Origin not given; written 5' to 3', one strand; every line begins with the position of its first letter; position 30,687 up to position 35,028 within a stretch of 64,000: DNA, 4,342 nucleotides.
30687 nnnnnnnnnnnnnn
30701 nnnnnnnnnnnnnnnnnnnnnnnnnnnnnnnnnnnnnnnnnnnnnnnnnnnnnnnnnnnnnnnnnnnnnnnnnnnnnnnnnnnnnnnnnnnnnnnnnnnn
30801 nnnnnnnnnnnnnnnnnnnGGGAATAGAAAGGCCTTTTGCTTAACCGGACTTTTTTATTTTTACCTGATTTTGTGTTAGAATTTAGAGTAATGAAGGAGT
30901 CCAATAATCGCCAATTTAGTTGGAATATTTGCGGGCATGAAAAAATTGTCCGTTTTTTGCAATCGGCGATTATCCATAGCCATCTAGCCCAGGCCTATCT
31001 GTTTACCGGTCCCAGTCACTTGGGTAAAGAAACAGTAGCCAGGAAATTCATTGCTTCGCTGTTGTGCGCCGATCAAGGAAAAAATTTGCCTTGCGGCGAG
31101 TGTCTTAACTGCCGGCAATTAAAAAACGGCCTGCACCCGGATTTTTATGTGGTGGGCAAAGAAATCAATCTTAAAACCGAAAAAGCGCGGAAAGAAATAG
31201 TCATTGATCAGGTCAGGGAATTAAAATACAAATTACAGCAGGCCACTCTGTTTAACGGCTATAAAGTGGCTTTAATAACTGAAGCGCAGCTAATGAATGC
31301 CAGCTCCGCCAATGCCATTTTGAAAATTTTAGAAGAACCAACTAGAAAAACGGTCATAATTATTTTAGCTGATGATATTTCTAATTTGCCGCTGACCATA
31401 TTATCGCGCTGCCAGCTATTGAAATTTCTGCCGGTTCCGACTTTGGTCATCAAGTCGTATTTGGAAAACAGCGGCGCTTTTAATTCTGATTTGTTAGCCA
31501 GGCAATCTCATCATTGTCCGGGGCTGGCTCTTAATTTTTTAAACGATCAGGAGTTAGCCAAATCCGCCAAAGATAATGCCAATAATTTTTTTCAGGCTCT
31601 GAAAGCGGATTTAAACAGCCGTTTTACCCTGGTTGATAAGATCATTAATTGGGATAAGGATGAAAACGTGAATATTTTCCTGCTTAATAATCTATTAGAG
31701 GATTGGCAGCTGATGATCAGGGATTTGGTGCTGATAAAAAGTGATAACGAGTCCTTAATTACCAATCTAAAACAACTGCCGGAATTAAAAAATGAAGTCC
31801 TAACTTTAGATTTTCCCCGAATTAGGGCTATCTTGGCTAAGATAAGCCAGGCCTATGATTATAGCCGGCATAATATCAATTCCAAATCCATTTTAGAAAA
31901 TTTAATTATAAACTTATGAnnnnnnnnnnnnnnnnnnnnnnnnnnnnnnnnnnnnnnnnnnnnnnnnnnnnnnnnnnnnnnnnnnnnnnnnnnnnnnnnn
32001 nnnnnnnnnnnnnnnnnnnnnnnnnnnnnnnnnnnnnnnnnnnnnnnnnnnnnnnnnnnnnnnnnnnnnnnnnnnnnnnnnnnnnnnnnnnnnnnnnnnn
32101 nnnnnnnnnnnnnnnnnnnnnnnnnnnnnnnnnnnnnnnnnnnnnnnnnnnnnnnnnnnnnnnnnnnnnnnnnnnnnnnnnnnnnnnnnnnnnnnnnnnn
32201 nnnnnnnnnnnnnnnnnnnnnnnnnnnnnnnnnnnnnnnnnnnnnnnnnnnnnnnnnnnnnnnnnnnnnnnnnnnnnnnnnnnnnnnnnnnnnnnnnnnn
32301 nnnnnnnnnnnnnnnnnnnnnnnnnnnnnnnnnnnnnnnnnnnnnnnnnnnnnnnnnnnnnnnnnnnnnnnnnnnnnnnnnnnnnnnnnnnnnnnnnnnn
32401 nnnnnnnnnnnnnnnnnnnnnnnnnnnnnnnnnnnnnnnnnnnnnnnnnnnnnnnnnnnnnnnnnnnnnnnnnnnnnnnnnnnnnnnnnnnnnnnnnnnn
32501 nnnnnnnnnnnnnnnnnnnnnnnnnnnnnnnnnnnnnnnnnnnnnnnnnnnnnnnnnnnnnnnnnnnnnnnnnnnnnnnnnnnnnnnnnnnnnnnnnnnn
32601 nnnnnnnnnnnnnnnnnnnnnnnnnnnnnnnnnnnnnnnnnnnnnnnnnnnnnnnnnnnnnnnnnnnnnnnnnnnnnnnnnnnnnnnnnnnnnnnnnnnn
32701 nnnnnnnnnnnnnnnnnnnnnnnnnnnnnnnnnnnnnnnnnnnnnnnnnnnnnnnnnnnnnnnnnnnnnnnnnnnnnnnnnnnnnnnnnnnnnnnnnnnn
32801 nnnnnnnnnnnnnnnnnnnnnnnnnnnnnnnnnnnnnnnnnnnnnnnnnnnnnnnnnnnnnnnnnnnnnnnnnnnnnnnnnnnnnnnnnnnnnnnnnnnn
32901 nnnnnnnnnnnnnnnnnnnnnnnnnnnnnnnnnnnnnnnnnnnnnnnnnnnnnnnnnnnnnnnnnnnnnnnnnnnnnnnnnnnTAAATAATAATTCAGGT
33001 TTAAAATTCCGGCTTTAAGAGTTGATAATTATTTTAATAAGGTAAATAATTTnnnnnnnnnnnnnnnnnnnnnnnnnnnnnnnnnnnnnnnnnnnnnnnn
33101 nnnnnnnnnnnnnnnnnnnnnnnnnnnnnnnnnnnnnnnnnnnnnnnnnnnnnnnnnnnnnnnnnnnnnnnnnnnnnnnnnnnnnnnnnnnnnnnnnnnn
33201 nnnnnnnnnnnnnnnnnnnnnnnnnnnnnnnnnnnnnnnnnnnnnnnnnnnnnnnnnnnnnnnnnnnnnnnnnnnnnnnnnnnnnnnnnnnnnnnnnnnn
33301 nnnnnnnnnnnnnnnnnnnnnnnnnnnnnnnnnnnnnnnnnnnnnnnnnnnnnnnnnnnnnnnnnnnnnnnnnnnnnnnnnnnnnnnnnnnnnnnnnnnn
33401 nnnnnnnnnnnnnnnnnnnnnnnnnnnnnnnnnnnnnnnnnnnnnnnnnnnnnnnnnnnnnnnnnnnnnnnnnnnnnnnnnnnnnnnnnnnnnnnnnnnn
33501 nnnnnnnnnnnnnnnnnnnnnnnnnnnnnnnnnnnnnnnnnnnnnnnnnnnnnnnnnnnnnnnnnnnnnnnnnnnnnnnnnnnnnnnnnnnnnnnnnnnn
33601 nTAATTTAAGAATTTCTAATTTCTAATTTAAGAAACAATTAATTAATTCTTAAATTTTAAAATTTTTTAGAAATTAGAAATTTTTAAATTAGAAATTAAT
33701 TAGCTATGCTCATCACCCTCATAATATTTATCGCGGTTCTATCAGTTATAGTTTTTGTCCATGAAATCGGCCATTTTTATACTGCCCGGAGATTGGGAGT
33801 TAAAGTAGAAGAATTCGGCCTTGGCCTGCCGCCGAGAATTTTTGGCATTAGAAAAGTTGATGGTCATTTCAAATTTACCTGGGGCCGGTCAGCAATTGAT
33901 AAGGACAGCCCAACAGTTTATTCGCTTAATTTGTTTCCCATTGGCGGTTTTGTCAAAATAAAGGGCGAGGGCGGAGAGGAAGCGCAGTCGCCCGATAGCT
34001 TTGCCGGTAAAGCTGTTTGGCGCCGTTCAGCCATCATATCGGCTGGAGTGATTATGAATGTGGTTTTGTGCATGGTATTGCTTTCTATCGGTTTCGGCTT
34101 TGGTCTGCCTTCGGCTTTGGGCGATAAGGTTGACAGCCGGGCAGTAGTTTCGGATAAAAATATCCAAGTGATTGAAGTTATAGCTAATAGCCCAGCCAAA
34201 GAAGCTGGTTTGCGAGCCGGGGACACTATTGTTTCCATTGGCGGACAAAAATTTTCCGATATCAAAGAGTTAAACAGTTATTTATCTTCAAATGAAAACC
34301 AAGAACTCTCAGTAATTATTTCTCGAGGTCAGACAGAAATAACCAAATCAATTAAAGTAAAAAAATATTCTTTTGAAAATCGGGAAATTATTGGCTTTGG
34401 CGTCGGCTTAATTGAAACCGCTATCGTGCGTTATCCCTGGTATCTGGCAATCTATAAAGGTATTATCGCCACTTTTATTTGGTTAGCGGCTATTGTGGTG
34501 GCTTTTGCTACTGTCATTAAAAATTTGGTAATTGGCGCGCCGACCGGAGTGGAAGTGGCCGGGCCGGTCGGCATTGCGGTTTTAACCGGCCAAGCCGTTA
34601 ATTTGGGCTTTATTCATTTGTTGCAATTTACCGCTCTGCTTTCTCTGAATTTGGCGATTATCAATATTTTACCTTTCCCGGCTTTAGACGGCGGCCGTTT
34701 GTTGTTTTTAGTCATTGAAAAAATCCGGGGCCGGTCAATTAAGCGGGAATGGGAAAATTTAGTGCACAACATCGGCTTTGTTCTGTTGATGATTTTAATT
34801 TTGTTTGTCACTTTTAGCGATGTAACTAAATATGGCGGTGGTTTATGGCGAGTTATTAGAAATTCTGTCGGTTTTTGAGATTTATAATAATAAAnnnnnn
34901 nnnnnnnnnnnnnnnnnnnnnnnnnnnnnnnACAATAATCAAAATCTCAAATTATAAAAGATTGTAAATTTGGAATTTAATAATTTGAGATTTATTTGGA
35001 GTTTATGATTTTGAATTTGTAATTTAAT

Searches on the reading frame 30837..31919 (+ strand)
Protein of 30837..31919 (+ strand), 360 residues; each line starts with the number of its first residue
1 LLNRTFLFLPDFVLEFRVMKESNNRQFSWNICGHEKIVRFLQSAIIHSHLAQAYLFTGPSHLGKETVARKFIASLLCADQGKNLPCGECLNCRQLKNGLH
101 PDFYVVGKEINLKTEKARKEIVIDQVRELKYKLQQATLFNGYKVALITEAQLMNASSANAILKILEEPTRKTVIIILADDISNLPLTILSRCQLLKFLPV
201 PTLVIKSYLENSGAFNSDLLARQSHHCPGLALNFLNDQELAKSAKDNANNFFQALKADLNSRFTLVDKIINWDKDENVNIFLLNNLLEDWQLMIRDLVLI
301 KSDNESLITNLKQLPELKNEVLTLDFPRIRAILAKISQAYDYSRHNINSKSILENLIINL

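Call 65: search_protein_families(library=pfam, proteins=[window:30837-31919:+], max_evalue=0.00001)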
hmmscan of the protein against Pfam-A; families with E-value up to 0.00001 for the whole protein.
window:30837-31919:+ (360 aa): 1 family
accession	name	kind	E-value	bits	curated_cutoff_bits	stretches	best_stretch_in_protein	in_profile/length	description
PF13177.12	DNA_pol3_delta2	-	1.6e-47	161.9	27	1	34-199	2-159/161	DNA polymerase III, delta subunit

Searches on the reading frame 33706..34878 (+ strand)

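Call 66: search_protein_families(library=pfam, proteins=[window:33706-34878:+], max_evalue=0.00001)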
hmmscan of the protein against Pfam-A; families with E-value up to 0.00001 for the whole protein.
window:33706-34878:+ (390 aa): 5 families
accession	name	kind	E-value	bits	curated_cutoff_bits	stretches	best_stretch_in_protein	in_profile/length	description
PF02163.28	Peptidase_M50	-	2.4e-51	174.6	27.2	2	68-364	45-221/221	Peptidase family M50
PF17820.7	PDZ_6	-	3.7e-12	46.2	27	1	155-205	2-52/54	PDZ domain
PF13180.12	PDZ_2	-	7.5e-11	42.6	27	1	148-218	9-80/80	PDZ domain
PF00595.29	PDZ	-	6.2e-09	36.5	23.2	1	140-190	20-64/81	PDZ domain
PF04495.20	GRASP55_65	-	1.6e-07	32.2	27.7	1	148-234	40-128/138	GRASP55/65 PDZ-like domain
